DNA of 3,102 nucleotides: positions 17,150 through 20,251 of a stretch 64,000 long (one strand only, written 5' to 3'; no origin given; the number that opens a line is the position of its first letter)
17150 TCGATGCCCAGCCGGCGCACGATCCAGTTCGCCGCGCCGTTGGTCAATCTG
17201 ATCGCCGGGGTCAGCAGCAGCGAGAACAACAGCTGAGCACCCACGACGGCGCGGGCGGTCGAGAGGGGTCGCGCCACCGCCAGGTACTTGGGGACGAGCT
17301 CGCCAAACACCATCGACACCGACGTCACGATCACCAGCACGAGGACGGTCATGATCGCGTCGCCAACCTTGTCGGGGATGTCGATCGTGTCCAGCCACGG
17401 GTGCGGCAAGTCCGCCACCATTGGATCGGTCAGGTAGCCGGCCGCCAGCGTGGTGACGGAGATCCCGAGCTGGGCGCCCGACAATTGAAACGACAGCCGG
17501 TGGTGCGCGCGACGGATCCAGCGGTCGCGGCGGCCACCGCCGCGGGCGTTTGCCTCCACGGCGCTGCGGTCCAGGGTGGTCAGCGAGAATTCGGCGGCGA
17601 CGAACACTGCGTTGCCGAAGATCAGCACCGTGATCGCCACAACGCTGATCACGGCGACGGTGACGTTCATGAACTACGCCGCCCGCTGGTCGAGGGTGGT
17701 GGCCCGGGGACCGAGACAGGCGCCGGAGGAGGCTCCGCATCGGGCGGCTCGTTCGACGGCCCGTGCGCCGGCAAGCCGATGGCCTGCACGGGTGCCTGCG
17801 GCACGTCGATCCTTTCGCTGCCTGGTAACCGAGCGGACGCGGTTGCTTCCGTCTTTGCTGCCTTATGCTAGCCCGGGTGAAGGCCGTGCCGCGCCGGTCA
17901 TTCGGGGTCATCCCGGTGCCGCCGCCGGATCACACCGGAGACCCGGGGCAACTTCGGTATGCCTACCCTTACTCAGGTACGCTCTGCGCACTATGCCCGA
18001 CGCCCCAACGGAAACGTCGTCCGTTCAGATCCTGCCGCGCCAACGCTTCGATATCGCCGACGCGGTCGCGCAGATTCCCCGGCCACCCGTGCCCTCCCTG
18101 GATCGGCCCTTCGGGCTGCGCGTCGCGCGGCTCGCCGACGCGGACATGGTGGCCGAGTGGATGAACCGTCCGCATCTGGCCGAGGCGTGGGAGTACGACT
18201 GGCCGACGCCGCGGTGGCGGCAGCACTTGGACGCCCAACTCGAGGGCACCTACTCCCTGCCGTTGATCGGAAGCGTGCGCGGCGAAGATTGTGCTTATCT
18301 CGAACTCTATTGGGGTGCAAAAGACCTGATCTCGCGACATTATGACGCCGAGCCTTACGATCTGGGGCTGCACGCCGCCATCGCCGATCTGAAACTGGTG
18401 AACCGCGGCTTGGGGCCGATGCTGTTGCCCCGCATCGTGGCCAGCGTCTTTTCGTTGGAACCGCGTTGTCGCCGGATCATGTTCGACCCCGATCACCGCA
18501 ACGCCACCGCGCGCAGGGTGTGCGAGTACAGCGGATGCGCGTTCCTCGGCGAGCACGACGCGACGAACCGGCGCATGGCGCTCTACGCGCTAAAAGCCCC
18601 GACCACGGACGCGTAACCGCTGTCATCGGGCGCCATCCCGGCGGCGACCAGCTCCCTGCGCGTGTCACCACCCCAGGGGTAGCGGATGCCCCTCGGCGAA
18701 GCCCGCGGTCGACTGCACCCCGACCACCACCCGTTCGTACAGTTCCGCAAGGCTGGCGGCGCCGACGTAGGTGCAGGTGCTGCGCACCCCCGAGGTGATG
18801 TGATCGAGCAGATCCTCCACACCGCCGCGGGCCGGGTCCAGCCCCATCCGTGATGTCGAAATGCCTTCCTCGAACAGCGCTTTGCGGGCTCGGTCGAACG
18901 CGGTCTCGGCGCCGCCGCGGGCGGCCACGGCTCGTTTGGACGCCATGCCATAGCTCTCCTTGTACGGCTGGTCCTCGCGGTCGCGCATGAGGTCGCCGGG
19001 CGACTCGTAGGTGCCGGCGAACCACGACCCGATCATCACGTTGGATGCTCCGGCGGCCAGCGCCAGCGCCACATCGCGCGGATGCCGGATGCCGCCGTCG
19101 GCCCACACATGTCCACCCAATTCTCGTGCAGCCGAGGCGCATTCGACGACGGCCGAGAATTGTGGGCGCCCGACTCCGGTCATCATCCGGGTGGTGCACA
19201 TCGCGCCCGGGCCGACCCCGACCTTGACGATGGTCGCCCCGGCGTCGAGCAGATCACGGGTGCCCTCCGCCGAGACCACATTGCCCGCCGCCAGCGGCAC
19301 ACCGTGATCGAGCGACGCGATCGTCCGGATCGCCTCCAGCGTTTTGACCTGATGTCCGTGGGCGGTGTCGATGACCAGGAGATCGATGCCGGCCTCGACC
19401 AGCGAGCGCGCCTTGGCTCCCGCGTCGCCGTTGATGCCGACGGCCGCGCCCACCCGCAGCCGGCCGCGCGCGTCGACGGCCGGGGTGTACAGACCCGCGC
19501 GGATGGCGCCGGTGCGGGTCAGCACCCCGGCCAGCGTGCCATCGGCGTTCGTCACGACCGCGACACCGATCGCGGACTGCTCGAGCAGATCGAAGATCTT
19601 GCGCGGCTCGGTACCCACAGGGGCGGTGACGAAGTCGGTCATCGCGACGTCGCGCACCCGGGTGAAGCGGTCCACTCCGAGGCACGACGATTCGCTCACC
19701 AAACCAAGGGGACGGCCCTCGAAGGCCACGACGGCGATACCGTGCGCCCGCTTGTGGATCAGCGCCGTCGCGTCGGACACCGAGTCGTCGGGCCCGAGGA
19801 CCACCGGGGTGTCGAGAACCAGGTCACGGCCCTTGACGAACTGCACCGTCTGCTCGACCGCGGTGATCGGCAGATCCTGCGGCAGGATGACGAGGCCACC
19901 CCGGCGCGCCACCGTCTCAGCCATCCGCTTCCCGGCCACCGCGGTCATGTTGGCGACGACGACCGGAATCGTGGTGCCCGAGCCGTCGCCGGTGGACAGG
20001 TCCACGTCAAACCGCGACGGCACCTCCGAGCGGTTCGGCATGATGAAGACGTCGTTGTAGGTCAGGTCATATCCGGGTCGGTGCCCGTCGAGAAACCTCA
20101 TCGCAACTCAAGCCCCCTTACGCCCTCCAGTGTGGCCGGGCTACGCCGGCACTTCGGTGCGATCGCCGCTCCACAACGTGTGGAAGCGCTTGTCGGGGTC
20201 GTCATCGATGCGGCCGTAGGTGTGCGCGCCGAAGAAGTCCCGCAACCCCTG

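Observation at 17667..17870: Proline-rich leader peptide translationally coupled to a CorB/CNNM metal-transporter pair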

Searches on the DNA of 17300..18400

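Call 7: search_rna_families(source=window, start=17300, end=18400, threshold=evalue, max_evalue=10)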
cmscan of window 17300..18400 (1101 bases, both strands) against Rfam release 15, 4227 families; matches with E-value up to 10: 5.
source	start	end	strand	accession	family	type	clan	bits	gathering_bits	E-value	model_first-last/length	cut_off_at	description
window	18083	18130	-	RF01737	flpD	Cis-reg;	-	21.9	40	0.037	1-47/47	no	flpD RNA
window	17901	17944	+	RF01552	TB9Cs1H2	Gene; snRNA; snoRNA; HACA-box;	-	18.3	35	2.1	1-86/86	no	Trypanosomatid snoRNA TB9Cs1H2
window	17529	17589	+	RF01523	TB10Cs1H2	Gene; snRNA; snoRNA; HACA-box;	-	17.3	50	1.9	1-63/63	no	Trypanosomatid snoRNA TB10Cs1H2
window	18348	18400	+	RF03407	MIR531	Gene; miRNA;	-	17.3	70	4.7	1-42/69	3'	MIR531 microRNA precursor family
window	18134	18179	+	RF01275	sR22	Gene; snRNA; snoRNA; CD-box;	-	14.6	40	7.5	1-58/58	no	Small nucleolar RNA sR22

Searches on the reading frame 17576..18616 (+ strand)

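Call 74: search_protein_families(library=pfam, proteins=[window:17576-18616:+], max_evalue=0.1)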
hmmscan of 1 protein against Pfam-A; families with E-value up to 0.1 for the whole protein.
window:17576-18616:+ (346 aa): 1 family
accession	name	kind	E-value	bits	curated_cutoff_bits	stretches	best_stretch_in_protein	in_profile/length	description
PF13523.12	Acetyltransf_8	-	1.9e-42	144.7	27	1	187-328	4-144/145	Acetyltransferase (GNAT) domain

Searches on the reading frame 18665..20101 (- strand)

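Call 8: search_protein_families(library=pfam, proteins=[window:18665-20101:-])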
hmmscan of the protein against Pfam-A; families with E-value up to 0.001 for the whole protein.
window:18665-20101:- (478 aa): 5 families
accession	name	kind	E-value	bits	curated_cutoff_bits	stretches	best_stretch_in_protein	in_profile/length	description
PF00478.31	IMPDH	-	1.6e-96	323.7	25.6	1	13-473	2-344/345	IMP dehydrogenase / GMP reductase domain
PF00571.33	CBS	-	7.3e-13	49.1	24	2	149-202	1-54/57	CBS domain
PF03060.21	NMO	-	3.8e-05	23.7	28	1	332-370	196-234/331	Nitronate monooxygenase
PF00977.27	His_biosynth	-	4e-05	23.6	23.6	0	323-362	67-106/228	Histidine biosynthesis protein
PF01070.24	FMN_dh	-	0.00088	18.8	24.9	0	268-360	219-304/350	FMN-dependent dehydrogenase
